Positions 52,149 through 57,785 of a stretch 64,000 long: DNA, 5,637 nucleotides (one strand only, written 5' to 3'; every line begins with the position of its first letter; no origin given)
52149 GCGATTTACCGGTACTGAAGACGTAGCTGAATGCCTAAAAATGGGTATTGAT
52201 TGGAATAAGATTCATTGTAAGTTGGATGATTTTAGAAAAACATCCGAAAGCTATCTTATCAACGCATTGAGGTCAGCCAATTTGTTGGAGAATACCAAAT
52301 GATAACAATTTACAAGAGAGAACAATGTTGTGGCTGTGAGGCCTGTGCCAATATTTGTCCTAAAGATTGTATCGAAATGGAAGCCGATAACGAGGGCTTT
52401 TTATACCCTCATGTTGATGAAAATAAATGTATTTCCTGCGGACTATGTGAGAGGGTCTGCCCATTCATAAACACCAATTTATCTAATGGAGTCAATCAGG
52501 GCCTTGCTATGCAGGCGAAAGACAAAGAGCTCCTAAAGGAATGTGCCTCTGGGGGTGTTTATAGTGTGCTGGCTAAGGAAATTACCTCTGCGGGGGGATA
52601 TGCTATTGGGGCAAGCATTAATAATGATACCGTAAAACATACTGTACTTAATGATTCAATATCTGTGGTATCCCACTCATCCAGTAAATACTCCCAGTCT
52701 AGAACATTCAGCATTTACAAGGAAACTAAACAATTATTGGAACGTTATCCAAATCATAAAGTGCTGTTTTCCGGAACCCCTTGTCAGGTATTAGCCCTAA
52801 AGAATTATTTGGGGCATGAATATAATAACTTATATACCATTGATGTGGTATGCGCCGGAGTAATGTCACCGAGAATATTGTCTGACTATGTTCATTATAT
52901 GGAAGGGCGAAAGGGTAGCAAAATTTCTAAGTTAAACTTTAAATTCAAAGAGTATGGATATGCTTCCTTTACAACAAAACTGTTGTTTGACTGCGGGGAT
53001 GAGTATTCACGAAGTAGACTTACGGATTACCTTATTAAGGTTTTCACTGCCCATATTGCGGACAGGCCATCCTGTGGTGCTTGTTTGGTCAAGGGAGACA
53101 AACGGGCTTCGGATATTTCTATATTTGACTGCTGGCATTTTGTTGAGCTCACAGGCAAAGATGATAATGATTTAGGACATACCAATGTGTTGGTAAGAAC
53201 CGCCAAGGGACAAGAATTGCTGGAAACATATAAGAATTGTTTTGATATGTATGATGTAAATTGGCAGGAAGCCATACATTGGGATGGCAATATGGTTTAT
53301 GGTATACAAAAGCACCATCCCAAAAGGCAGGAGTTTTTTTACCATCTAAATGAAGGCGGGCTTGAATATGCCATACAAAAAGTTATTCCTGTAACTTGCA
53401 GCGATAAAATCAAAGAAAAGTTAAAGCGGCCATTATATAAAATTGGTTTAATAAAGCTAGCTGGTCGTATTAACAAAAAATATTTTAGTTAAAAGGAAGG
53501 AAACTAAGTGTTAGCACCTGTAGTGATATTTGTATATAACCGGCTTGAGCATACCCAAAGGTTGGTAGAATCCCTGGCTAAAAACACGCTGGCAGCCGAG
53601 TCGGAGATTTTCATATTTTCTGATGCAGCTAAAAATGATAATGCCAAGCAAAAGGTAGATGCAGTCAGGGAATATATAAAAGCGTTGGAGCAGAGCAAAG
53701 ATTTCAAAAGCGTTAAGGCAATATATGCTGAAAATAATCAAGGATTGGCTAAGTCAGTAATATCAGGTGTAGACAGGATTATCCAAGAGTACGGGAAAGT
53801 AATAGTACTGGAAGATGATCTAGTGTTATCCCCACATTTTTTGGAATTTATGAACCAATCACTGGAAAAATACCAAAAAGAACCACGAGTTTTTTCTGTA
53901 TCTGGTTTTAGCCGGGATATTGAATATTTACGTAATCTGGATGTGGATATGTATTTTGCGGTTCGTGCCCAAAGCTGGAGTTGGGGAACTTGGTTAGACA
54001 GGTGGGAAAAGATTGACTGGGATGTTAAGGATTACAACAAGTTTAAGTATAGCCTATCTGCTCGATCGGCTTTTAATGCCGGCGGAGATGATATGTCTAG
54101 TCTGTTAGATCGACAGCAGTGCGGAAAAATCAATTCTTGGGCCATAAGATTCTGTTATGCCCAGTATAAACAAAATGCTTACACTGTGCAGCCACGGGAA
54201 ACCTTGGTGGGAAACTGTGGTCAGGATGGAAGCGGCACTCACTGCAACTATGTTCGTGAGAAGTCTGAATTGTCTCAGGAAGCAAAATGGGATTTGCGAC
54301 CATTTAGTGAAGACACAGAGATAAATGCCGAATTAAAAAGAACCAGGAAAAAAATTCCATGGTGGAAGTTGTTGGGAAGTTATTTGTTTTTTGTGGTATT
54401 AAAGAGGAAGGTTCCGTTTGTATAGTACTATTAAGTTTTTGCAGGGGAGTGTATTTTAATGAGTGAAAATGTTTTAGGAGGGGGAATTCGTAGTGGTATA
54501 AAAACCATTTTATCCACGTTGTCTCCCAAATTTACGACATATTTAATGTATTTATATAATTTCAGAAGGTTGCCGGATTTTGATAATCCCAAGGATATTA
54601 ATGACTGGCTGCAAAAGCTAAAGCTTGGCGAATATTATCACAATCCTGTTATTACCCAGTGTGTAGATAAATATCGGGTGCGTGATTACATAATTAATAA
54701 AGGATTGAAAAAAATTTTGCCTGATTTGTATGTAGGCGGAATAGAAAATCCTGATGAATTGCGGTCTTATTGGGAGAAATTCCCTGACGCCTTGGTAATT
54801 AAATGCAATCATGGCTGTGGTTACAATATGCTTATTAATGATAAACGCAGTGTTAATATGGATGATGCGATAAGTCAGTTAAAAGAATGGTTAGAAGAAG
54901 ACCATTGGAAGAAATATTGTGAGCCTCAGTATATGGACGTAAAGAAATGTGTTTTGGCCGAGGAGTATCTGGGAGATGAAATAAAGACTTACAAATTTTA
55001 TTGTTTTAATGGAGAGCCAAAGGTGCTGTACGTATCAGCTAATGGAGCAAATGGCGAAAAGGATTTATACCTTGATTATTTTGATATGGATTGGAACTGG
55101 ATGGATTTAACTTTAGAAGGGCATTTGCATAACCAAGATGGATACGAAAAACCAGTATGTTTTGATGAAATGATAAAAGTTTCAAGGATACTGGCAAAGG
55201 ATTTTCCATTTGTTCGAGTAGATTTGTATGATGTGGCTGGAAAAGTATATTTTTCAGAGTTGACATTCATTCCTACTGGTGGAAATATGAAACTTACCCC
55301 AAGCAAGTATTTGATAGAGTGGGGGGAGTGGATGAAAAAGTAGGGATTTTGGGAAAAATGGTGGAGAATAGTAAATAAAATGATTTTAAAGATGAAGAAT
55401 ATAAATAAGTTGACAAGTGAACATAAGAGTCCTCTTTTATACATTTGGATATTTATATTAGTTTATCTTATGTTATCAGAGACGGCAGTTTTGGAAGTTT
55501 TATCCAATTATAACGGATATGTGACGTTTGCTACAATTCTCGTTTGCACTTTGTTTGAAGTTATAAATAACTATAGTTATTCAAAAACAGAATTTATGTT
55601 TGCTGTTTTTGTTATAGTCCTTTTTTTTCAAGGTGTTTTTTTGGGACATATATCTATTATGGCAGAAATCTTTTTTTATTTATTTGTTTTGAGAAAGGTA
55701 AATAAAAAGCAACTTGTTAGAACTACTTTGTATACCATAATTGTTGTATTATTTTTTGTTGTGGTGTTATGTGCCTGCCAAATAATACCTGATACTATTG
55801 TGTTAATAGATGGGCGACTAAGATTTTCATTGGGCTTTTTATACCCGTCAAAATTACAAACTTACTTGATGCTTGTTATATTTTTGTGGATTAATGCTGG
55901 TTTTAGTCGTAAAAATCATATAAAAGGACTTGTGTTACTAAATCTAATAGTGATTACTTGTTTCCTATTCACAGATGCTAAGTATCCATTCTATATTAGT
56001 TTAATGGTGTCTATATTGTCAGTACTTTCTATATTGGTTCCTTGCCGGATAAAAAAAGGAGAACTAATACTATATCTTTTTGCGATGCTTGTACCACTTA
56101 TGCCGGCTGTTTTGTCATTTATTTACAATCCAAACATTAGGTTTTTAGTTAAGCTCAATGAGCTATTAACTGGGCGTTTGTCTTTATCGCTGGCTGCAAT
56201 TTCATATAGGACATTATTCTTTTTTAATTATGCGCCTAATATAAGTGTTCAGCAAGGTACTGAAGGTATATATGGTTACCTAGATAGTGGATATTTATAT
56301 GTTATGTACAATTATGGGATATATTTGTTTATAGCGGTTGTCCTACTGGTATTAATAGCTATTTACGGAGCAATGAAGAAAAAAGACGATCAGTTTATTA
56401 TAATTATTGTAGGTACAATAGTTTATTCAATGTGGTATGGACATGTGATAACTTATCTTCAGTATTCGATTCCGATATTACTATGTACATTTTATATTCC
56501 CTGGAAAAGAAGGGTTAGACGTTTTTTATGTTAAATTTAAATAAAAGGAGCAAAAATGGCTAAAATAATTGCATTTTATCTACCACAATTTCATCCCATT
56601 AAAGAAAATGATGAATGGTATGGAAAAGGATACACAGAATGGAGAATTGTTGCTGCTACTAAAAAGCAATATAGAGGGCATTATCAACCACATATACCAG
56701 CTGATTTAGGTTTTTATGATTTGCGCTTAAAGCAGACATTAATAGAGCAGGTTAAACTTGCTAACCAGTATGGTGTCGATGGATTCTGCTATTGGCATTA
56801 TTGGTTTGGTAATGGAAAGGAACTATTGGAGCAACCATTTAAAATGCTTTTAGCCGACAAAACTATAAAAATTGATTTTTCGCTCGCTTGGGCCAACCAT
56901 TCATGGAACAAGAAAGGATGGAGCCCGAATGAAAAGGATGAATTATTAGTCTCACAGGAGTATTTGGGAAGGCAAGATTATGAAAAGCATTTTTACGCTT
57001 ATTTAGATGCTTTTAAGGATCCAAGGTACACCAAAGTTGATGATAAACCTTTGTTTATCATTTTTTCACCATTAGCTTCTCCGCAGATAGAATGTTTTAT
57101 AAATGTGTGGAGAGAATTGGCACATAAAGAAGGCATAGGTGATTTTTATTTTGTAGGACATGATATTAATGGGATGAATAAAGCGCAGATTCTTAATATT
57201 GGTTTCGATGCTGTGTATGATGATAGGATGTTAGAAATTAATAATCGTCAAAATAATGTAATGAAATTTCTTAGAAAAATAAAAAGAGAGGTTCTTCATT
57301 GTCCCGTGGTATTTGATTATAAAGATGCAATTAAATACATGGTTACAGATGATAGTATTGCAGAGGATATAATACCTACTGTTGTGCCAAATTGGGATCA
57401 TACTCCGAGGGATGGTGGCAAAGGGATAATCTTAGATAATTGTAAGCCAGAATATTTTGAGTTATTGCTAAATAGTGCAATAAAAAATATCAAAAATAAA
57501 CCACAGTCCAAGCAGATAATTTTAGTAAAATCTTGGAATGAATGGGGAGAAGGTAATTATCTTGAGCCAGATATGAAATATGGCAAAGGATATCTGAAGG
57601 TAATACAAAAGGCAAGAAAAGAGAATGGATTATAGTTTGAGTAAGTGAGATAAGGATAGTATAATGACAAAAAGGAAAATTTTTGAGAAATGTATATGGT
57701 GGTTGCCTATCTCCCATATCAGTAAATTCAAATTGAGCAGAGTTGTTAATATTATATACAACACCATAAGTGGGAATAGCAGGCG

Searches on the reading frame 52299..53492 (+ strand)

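Call 40: search_protein_families(library=pfam, proteins=[window:52299-53492:+], max_evalue=0.0001)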
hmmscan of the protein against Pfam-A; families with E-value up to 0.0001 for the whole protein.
window:52299-53492:+ (397 aa): 7 families
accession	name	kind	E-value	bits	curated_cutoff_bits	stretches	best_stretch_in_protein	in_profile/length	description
PF04432.18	FrhB_FdhB_C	-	9e-21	74.8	23.3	1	153-312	2-137/150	Coenzyme F420 hydrogenase/dehydrogenase, beta subunit C terminus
PF12838.12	Fer4_7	-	3.9e-08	34.1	27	1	9-56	1-50/52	4Fe-4S dicluster domain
PF00037.32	Fer4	-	1e-07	31.9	21.1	1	38-56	2-20/24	4Fe-4S binding domain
PF14697.11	Fer4_21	-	3.3e-07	30.8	35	0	38-57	35-54/59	4Fe-4S dicluster domain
PF12837.12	Fer4_6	-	1e-06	28.8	25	1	37-56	2-21/24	4Fe-4S binding domain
PF12797.12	Fer4_2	-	4.5e-06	26.7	24.5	1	36-56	2-22/22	4Fe-4S binding domain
PF13187.11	Fer4_9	-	1.3e-05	25.5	27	1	9-55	1-48/52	4Fe-4S dicluster domain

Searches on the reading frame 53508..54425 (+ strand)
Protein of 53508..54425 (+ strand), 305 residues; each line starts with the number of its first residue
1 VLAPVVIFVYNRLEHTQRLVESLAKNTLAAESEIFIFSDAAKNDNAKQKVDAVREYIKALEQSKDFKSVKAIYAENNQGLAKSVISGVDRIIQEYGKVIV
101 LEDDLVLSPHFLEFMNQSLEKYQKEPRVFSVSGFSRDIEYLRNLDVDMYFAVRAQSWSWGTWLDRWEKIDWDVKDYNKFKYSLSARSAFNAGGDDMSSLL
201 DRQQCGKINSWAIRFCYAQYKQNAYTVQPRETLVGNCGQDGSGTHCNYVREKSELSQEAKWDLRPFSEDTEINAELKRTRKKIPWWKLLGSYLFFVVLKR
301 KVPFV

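Call 40: search_protein_families(library=pfam, proteins=[window:53508-54425:+], max_evalue=0.0001)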
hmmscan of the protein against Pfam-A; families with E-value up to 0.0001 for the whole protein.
window:53508-54425:+ (305 aa): 3 families
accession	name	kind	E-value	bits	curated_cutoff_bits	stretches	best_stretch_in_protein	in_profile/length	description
PF00535.33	Glycos_transf_2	-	1.2e-08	35.6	23.3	1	5-124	2-108/168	Glycosyl transferase family 2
PF03071.21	GNT-I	-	8.3e-07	28.6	25.4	1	3-134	95-231/434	GNT-I family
PF05060.20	MGAT2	-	8.9e-06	25.5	27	0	5-53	29-76/349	N-acetylglucosaminyltransferase II (MGAT2)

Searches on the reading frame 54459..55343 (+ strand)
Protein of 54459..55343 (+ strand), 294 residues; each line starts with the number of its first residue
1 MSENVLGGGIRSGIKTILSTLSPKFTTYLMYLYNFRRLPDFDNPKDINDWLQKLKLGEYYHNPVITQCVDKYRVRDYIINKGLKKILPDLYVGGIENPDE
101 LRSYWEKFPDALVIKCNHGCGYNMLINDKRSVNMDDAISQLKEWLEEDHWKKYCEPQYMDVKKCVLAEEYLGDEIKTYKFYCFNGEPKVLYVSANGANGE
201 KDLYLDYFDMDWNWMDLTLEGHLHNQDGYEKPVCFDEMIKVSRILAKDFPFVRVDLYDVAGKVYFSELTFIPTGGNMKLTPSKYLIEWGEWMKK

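Call 40: search_protein_families(library=pfam, proteins=[window:54459-55343:+], max_evalue=0.0001)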
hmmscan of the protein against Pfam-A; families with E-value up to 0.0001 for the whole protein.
window:54459-55343:+ (294 aa): 1 family
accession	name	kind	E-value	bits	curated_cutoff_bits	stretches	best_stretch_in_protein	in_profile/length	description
PF14305.11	ATPgrasp_TupA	-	2.6e-34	119.3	25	1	53-291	5-239/241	TupA-like ATPgrasp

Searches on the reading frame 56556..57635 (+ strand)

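Call 40: search_protein_families(library=pfam, proteins=[window:56556-57635:+], max_evalue=0.0001)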
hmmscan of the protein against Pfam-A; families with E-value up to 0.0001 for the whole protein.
window:56556-57635:+ (359 aa): 1 family
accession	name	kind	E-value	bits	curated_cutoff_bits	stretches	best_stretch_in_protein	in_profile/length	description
PF14307.12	Glyco_tran_WbsX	-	7.6e-124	414.1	25.1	1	4-350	1-350/350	Glycosyltransferase WbsX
